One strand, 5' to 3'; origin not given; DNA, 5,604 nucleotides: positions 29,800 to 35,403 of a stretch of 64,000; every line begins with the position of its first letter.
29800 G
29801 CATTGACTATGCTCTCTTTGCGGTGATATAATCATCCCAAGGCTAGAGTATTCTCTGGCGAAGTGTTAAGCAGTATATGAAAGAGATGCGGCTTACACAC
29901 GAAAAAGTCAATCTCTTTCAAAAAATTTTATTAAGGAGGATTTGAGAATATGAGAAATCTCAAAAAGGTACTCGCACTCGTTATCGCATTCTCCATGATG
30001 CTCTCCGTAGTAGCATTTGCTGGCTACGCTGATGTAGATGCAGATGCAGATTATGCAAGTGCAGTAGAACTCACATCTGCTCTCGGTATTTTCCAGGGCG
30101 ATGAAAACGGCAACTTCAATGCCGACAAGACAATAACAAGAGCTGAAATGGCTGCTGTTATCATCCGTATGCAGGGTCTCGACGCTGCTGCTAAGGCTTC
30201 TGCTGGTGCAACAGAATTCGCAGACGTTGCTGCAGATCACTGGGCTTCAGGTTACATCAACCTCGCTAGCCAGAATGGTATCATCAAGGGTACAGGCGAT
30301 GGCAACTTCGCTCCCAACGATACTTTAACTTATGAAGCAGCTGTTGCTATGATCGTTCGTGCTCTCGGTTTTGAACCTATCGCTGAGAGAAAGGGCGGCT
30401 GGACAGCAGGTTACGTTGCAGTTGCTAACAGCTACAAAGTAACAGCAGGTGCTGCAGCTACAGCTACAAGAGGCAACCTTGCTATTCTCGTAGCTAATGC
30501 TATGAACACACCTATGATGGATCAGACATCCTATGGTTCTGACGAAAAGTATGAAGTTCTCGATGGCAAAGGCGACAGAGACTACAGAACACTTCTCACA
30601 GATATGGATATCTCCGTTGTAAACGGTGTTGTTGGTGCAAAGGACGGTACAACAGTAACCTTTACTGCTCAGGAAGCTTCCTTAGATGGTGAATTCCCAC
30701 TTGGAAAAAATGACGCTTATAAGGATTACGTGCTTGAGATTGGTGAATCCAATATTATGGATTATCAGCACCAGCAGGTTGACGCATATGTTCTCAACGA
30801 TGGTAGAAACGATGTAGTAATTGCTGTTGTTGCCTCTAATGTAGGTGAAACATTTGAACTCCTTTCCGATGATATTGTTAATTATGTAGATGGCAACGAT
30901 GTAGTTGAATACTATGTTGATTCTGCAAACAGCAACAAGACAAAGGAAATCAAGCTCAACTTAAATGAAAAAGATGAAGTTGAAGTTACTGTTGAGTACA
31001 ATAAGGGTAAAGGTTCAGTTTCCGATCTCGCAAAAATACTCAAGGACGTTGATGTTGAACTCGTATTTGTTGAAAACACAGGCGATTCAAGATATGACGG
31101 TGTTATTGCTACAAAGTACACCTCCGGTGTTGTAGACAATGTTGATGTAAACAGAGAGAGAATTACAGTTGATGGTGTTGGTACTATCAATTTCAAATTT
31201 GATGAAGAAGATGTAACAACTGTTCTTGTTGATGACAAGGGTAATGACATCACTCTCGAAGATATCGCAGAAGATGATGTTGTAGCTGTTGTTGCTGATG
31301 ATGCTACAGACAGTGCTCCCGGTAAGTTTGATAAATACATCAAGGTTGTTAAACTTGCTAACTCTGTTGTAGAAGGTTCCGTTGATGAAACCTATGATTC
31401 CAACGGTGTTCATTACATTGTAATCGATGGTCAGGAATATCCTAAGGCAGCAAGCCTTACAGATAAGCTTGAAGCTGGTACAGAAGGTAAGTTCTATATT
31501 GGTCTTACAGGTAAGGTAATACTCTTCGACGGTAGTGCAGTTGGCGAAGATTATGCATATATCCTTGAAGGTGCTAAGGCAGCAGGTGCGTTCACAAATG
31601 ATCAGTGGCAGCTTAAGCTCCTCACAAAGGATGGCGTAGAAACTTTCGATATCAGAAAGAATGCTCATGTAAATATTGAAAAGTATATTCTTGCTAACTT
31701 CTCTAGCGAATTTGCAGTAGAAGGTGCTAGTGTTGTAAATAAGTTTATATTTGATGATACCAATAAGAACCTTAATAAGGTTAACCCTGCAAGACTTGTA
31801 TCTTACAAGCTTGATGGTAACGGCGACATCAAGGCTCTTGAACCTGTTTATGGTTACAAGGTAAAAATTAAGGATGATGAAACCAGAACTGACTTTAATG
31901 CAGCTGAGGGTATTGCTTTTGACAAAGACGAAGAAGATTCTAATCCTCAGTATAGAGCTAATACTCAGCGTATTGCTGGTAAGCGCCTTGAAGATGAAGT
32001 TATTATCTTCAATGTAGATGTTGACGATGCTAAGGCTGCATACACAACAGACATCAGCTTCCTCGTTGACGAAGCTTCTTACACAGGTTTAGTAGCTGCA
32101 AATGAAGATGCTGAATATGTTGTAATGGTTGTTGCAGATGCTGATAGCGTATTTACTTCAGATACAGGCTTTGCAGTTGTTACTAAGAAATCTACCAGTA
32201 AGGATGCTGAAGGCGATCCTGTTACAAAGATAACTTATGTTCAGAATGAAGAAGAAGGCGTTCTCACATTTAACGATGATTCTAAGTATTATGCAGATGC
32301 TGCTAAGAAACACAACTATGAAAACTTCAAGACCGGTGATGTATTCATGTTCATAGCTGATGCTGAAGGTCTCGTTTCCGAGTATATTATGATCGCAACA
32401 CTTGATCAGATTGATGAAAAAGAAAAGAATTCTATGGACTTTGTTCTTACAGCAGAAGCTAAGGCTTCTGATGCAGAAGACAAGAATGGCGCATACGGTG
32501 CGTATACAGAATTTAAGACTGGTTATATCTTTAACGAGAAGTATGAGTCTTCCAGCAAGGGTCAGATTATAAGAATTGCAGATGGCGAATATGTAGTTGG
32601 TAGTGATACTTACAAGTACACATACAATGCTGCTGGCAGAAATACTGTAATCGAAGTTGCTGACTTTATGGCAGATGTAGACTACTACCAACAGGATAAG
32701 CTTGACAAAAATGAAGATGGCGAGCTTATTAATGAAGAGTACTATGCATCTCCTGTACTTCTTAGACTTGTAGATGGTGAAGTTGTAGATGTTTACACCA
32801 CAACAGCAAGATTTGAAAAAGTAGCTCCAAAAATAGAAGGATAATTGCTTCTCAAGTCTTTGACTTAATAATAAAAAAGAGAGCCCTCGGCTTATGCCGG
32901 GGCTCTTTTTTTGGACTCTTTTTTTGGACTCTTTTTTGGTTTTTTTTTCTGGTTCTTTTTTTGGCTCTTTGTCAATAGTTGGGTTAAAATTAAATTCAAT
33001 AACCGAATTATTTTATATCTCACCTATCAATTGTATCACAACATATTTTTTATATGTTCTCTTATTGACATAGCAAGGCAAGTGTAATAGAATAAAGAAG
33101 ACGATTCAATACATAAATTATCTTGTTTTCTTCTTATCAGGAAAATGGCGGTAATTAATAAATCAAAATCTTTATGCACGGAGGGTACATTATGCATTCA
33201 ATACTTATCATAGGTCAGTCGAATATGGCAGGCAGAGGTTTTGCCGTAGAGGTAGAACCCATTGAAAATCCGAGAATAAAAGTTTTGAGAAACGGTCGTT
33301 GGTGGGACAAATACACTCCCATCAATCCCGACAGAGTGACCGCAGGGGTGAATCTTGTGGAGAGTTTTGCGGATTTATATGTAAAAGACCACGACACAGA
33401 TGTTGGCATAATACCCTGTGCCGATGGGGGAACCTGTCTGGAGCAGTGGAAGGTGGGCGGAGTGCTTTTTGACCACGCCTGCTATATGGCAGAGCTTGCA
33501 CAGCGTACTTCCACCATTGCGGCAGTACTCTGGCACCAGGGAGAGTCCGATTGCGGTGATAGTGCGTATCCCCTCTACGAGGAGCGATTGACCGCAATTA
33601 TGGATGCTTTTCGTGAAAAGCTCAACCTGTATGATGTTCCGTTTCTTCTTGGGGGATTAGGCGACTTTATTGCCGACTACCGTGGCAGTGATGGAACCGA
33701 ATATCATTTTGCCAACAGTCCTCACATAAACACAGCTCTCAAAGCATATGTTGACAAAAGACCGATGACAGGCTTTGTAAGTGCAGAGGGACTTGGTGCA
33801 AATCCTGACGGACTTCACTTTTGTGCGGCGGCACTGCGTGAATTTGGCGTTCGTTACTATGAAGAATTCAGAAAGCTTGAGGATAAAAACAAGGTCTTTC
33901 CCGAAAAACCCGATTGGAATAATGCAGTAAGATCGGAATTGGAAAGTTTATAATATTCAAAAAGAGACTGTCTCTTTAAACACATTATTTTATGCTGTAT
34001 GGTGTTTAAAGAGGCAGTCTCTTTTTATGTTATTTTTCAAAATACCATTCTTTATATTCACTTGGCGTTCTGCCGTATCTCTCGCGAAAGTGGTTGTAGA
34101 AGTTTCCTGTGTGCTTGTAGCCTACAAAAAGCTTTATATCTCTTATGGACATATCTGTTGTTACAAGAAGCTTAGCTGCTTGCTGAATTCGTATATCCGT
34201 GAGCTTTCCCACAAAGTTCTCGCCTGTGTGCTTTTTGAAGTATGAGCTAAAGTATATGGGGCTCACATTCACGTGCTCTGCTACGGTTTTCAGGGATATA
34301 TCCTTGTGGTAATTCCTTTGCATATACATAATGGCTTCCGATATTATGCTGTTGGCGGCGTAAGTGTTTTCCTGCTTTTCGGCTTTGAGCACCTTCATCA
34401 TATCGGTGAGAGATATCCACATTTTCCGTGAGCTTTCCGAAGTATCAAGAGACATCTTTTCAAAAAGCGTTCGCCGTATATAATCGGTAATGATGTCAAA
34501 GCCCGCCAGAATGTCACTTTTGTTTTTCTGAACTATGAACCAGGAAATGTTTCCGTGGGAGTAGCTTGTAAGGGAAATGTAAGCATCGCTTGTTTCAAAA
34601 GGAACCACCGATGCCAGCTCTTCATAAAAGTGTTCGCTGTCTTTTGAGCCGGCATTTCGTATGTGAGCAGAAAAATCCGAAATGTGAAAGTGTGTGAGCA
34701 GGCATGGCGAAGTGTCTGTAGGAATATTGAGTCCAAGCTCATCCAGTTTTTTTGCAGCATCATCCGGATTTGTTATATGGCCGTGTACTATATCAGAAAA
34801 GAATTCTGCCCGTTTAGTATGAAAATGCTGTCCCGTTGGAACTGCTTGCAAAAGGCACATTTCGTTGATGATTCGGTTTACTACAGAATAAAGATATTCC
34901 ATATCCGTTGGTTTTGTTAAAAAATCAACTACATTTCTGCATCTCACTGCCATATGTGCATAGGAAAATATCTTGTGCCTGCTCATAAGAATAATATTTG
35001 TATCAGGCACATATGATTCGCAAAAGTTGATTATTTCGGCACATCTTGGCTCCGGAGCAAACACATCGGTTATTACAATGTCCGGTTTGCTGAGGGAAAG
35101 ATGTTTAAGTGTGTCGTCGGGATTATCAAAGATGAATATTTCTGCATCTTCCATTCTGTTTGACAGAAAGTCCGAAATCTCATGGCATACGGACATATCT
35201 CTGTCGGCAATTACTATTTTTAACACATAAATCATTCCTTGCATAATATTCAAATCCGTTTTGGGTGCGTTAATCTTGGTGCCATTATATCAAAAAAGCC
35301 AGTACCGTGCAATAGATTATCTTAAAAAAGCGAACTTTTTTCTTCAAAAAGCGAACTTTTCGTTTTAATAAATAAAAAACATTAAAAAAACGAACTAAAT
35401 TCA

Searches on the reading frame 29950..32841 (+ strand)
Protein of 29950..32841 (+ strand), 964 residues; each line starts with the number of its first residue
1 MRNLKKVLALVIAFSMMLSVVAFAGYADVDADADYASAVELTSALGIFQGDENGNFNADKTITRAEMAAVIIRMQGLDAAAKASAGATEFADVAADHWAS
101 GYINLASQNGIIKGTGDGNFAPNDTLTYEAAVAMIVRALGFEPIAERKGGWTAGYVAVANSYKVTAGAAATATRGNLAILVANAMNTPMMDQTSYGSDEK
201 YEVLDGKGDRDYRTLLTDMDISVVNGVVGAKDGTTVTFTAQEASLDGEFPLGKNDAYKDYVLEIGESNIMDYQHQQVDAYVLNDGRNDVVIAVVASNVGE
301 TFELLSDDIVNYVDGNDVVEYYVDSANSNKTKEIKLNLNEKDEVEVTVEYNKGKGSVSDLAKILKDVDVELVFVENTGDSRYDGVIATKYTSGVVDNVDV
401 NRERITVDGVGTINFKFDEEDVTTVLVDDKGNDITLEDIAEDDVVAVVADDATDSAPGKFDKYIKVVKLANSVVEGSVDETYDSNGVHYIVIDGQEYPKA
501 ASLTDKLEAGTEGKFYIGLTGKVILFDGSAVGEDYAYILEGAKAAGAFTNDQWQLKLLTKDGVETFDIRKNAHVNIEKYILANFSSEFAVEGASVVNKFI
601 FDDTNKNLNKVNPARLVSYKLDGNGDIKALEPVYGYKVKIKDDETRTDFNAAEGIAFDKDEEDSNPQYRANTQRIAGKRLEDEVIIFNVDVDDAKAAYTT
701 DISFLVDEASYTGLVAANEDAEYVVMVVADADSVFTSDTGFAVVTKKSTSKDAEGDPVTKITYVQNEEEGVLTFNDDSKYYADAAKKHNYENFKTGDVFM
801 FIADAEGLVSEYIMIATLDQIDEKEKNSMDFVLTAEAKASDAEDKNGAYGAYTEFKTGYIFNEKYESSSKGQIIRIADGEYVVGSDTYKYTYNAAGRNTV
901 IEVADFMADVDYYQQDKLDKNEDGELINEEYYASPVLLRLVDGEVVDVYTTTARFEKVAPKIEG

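Call 6: search_protein_families(library=pfam, proteins=[window:29950-32841:+], max_evalue=0.001)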
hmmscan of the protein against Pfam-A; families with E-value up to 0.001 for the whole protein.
window:29950-32841:+ (964 aa): 1 family
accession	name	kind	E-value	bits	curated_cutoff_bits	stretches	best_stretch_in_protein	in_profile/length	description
PF00395.25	SLH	-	3.9e-22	78.4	20.8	2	90-131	2-43/44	S-layer homology domain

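Call 12: search_protein_families(library=ncbifam, proteins=[window:29950-32841:+], max_evalue=0.1)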
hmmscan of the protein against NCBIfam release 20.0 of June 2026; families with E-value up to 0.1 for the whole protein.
window:29950-32841:+ (964 aa): 2 families
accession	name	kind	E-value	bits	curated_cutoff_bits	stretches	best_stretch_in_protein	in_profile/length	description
NF033190.2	inl_like_NEAT_1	exception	5.3e-13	48.2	1275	1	35-135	651-748/754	NEAT domain-containing leucine-rich repeat protein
NF033636.1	acid_shock_Asr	equivalog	0.0026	18.6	50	1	4-39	1-35/119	acid resistance repetitive basic protein Asr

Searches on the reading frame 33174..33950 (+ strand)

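Call 6: search_protein_families(library=pfam, proteins=[window:33174-33950:+], max_evalue=0.001)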
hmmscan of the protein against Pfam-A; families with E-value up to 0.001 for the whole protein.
window:33174-33950:+ (259 aa): 1 family
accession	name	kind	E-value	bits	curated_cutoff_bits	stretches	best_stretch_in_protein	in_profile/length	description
PF03629.24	SASA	-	6.1e-40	137.7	24.8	1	10-232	5-224/226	Carbohydrate esterase, sialic acid-specific acetylesterase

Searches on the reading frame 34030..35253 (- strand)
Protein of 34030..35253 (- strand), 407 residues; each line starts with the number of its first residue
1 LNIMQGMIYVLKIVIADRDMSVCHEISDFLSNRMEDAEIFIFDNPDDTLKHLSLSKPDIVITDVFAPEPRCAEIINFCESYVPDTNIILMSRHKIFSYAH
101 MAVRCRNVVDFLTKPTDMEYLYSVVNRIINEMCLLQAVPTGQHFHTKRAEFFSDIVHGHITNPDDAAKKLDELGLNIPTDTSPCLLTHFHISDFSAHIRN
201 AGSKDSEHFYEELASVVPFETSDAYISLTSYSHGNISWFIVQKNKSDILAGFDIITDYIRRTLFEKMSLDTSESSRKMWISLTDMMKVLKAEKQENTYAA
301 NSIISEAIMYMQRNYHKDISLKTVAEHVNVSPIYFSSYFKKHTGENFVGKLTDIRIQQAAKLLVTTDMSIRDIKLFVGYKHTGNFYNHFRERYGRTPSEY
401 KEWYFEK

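Call 6: search_protein_families(library=pfam, proteins=[window:34030-35253:-], max_evalue=0.001)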
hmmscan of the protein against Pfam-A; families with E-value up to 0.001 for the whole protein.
window:34030-35253:- (407 aa): 3 families
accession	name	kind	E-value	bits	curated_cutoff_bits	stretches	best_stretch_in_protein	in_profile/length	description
PF12833.13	HTH_18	-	2.7e-19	69.7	33.6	1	325-401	2-78/80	Helix-turn-helix domain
PF00165.29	HTH_AraC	-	2.1e-13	50.5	26.6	2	365-400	6-40/42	Bacterial regulatory helix-turn-helix proteins, AraC family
PF00072.30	Response_reg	-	6.6e-08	33.1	30.2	1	13-125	1-110/111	Response regulator receiver domain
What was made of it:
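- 34030..35253 (-): AraC-type response regulator (receiver + HTH_18/HTH_AraC). A candidate regulator of the locus. Pfam, call 6.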
